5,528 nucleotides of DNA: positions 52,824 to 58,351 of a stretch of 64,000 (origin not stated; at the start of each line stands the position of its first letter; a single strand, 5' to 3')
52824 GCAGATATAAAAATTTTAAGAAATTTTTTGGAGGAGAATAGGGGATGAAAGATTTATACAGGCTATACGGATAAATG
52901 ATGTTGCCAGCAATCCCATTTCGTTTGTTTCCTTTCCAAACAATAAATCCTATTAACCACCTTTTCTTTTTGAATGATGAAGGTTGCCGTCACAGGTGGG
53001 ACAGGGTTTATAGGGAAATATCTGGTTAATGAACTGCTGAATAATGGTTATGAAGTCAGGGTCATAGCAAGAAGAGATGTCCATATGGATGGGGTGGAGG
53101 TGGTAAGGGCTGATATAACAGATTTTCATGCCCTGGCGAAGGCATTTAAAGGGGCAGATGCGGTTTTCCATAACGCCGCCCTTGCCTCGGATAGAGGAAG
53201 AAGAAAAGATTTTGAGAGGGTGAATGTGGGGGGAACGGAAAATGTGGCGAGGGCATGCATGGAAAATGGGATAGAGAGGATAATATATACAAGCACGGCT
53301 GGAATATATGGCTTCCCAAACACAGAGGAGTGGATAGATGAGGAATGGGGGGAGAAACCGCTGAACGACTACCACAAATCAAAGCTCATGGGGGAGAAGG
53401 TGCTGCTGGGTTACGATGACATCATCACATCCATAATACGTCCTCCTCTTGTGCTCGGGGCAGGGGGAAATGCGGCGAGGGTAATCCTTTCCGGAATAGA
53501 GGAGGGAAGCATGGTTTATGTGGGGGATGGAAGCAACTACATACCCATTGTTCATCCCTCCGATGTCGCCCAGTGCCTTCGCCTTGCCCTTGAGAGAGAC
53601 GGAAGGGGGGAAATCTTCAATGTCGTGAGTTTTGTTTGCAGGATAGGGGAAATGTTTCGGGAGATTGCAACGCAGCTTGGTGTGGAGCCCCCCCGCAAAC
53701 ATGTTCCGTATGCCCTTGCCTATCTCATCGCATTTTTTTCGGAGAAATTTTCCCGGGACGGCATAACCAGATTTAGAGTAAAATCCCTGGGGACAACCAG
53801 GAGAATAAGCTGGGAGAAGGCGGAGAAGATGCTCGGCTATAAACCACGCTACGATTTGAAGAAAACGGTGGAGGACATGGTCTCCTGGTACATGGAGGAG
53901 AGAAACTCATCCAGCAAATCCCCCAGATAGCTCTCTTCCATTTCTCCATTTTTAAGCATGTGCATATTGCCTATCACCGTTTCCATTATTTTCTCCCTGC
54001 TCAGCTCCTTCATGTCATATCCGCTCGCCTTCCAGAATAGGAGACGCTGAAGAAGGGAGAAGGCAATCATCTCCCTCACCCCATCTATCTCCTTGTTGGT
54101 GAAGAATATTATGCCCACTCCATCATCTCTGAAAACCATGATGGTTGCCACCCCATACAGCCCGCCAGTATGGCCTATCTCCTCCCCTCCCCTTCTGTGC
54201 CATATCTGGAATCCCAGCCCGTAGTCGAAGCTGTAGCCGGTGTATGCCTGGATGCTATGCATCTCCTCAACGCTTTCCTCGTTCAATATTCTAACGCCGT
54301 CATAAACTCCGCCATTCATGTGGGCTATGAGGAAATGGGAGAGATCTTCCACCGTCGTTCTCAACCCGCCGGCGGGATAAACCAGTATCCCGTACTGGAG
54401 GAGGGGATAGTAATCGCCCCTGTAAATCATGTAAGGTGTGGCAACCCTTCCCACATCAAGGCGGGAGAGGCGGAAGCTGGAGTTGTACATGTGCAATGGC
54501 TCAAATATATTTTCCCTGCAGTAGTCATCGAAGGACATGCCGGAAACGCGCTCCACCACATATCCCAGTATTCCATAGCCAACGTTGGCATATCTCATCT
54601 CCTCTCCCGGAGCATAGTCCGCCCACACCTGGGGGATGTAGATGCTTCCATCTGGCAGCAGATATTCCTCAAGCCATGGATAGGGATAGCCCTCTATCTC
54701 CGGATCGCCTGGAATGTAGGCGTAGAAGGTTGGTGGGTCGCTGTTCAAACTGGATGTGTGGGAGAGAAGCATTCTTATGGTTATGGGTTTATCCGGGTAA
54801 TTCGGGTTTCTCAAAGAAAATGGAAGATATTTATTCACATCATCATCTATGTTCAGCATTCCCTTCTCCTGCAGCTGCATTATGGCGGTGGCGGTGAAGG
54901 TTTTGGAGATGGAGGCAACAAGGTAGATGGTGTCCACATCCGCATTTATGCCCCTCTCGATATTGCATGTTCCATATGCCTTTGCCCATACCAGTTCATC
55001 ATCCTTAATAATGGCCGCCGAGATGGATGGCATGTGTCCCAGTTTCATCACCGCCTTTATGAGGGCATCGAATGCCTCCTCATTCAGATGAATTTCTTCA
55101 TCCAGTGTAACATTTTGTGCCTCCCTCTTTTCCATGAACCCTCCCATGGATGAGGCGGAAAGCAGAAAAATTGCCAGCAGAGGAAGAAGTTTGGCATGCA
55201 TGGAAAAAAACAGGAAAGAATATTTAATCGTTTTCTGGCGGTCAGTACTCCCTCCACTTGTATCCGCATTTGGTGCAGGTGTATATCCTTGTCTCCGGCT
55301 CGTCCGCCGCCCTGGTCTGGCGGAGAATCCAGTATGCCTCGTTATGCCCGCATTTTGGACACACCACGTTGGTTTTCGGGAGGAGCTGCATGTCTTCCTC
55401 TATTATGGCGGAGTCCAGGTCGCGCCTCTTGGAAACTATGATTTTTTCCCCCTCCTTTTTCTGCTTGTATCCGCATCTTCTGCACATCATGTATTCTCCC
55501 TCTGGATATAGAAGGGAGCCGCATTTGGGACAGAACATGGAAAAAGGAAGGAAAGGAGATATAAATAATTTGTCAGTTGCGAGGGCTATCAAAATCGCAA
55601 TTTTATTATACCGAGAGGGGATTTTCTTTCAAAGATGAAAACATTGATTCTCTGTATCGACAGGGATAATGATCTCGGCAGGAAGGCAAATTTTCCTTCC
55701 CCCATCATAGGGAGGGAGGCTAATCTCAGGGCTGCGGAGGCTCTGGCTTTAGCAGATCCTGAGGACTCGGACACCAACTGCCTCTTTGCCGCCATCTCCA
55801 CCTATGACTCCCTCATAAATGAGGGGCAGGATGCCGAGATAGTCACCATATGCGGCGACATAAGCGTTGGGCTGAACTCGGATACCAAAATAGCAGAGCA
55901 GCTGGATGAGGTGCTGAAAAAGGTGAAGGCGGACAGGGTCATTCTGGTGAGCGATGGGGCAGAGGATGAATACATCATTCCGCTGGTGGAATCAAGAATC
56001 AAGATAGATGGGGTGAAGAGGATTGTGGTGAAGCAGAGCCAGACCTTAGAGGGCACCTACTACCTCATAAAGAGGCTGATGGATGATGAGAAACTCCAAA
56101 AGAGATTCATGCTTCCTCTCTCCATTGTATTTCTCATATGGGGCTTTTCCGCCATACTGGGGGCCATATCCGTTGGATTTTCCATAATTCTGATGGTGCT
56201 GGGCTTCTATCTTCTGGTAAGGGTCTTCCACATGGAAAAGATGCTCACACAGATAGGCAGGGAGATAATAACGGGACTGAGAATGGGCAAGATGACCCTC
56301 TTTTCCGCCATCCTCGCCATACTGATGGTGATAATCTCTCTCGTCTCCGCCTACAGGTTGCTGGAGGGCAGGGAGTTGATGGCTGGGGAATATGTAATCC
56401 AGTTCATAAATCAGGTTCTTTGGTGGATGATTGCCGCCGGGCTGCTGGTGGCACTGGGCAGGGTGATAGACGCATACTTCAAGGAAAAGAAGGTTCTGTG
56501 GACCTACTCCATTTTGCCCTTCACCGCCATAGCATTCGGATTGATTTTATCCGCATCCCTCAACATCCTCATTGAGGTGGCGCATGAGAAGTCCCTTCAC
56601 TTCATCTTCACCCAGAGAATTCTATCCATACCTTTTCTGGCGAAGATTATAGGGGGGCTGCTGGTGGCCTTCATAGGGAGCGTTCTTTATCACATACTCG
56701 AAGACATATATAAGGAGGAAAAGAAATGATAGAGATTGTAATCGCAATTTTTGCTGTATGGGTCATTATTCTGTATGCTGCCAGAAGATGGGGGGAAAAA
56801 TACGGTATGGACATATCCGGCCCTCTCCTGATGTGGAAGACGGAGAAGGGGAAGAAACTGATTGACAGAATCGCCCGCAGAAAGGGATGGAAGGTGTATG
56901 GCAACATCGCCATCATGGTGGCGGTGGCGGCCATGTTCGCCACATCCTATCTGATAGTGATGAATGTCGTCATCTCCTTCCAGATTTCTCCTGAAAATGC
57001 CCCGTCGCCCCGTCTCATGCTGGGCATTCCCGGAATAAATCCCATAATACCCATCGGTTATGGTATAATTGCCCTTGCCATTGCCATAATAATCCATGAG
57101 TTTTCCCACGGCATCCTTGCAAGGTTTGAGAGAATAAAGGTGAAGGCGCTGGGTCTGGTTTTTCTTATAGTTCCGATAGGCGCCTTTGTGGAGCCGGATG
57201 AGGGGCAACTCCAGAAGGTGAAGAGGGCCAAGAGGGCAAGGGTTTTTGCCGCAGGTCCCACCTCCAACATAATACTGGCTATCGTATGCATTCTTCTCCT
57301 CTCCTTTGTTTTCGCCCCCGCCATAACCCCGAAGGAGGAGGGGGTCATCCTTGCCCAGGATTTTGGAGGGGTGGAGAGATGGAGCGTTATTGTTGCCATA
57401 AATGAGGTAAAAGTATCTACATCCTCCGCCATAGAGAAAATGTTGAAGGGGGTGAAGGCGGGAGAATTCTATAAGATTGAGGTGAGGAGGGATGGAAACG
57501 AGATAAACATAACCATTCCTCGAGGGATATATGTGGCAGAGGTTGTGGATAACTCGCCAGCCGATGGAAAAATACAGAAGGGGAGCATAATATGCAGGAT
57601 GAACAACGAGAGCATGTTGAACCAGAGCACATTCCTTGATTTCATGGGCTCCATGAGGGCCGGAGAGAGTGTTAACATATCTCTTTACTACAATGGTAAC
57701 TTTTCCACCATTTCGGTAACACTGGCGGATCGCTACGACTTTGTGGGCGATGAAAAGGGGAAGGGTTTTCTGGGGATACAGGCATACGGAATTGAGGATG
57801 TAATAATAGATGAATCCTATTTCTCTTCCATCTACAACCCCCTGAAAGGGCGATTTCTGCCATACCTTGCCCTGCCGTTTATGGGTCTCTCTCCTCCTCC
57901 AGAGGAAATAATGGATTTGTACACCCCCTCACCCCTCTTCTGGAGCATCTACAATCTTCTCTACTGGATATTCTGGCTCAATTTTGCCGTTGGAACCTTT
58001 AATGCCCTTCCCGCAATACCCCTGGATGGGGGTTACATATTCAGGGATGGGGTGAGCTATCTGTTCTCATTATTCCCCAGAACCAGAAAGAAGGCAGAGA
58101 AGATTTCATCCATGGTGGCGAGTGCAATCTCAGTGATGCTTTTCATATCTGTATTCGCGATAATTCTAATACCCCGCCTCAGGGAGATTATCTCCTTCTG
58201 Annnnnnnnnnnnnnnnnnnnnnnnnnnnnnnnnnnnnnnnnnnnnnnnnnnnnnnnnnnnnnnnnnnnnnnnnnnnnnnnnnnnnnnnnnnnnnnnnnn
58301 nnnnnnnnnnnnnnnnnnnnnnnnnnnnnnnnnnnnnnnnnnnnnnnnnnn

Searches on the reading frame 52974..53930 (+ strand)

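Call 34: search_protein_families(library=pfam, proteins=[window:52974-53930:+], max_evalue=0.00001)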
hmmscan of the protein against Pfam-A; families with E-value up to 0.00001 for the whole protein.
window:52974-53930:+ (318 aa): 8 families
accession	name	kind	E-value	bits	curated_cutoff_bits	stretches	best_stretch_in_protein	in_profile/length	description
PF01370.27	Epimerase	-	3.2e-38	131.9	20.9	1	4-217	1-239/240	NAD dependent epimerase/dehydratase family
PF01073.25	3Beta_HSD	-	1.7e-26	93.3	22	1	5-205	1-228/280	3-beta hydroxysteroid dehydrogenase/isomerase family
PF13460.12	NAD_binding_10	-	5.8e-22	78.9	27.2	1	8-160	1-146/184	NAD(P)H-binding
PF16363.11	GDP_Man_Dehyd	-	1.1e-19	71.5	27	1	6-148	2-168/332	GDP-mannose 4,6 dehydratase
PF07993.18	NAD_binding_4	-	3.6e-18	66.1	20.1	1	57-162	85-209/258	Male sterility protein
PF04321.23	RmlD_sub_bind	-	1.6e-17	64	27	1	2-204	1-195/287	RmlD substrate binding domain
PF05368.20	NmrA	-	1.2e-14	55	27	1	3-109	4-108/298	NmrA-like family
PF02719.21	Polysacc_synt_2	-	2.9e-09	37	20.2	1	4-108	1-128/293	Polysaccharide biosynthesis protein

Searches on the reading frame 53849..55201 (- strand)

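Call 34: search_protein_families(library=pfam, proteins=[window:53849-55201:-], max_evalue=0.00001)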
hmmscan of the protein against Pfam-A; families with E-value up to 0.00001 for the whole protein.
window:53849-55201:- (450 aa): 1 family
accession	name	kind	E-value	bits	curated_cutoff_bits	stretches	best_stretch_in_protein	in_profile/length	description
PF00144.29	Beta-lactamase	-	1.4e-65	222.1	27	1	44-373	1-313/329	Beta-lactamase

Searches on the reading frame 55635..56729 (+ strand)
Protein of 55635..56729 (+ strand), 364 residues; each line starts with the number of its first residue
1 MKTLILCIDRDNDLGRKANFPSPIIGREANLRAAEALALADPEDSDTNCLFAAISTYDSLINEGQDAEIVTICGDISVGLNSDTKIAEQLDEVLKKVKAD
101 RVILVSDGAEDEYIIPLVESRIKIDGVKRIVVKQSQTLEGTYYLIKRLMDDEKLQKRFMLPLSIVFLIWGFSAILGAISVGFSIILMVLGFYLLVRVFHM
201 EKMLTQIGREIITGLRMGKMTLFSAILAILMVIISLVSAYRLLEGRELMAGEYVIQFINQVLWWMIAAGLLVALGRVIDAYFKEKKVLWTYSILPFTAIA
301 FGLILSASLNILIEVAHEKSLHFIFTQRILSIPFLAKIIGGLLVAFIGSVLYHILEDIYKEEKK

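Call 34: search_protein_families(library=pfam, proteins=[window:55635-56729:+], max_evalue=0.00001)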
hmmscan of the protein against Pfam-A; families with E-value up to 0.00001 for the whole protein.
window:55635-56729:+ (364 aa): 1 family
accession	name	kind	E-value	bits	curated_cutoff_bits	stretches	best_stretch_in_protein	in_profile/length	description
PF04123.18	DUF373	-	6.5e-109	364.9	28.3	1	2-331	1-320/335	Domain of unknown function (DUF373)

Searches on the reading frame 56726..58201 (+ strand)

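Call 34: search_protein_families(library=pfam, proteins=[window:56726-58201:+], max_evalue=0.00001)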
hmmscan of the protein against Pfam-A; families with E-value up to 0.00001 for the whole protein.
window:56726-58201:+ (491 aa): 2 families
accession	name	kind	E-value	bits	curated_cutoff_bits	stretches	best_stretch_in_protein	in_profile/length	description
PF02163.28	Peptidase_M50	-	6.7e-31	107.8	27.2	1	112-471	1-220/221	Peptidase family M50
PF13180.12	PDZ_2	-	1.7e-12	47.9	27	1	267-333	13-80/80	PDZ domain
